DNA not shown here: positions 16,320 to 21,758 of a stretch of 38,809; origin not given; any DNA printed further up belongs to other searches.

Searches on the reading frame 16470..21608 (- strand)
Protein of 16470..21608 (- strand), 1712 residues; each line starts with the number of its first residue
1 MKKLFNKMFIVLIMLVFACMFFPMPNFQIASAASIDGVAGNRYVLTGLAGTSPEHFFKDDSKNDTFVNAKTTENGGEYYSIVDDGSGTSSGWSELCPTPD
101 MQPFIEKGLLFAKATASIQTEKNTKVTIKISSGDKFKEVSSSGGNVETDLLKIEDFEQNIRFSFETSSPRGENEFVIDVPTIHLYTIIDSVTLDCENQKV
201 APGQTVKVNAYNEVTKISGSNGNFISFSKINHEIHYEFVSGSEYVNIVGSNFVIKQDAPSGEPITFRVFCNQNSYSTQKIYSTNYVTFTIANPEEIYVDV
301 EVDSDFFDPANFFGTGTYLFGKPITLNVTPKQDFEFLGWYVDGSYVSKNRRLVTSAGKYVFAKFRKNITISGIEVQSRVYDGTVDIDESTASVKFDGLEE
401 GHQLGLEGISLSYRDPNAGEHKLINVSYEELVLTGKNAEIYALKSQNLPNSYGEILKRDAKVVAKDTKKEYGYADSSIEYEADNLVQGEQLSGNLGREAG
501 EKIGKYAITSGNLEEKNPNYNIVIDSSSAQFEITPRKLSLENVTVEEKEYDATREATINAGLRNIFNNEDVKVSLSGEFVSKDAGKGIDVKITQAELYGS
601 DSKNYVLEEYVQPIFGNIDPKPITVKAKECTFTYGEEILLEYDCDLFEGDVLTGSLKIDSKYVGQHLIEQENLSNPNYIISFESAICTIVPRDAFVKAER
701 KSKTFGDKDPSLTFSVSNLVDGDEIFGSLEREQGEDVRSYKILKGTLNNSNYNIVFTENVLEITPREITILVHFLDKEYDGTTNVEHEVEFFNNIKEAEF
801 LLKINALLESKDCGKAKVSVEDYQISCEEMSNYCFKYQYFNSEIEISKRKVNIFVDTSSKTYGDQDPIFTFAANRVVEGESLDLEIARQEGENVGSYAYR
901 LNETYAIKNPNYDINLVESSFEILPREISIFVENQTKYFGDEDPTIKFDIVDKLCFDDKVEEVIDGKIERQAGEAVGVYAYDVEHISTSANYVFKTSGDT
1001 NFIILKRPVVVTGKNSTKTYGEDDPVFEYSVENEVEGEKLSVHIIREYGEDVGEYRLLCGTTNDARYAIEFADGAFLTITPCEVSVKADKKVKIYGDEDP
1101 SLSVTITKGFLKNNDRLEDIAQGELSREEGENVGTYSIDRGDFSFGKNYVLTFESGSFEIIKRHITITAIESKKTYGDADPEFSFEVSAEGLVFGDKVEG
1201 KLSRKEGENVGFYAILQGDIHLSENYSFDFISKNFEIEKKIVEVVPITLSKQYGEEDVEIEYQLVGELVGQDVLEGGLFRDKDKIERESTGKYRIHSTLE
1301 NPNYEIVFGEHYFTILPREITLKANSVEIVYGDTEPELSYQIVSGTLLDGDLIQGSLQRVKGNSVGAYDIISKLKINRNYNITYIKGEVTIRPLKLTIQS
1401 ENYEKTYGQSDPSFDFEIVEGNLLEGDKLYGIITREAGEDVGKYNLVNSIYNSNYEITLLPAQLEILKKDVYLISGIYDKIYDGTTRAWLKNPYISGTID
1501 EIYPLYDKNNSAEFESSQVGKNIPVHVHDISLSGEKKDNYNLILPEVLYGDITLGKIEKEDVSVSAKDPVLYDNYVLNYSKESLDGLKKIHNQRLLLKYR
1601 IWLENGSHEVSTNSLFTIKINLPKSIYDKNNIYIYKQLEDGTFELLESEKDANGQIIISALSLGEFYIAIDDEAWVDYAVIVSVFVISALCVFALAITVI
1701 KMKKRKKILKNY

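Call 8: search_protein_families(library=pfam, proteins=[window:16470-21608:-])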
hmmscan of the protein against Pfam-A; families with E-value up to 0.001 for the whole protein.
window:16470-21608:- (1712 aa): 2 families
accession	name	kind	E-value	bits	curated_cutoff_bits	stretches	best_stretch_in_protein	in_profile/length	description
PF18676.6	MBG_2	-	6.4e-135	440.4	25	10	696-761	3-71/72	MBG domain (YGX type)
PF18657.6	YDG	-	3.1e-43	146.3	25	3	534-609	1-82/85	YDG domain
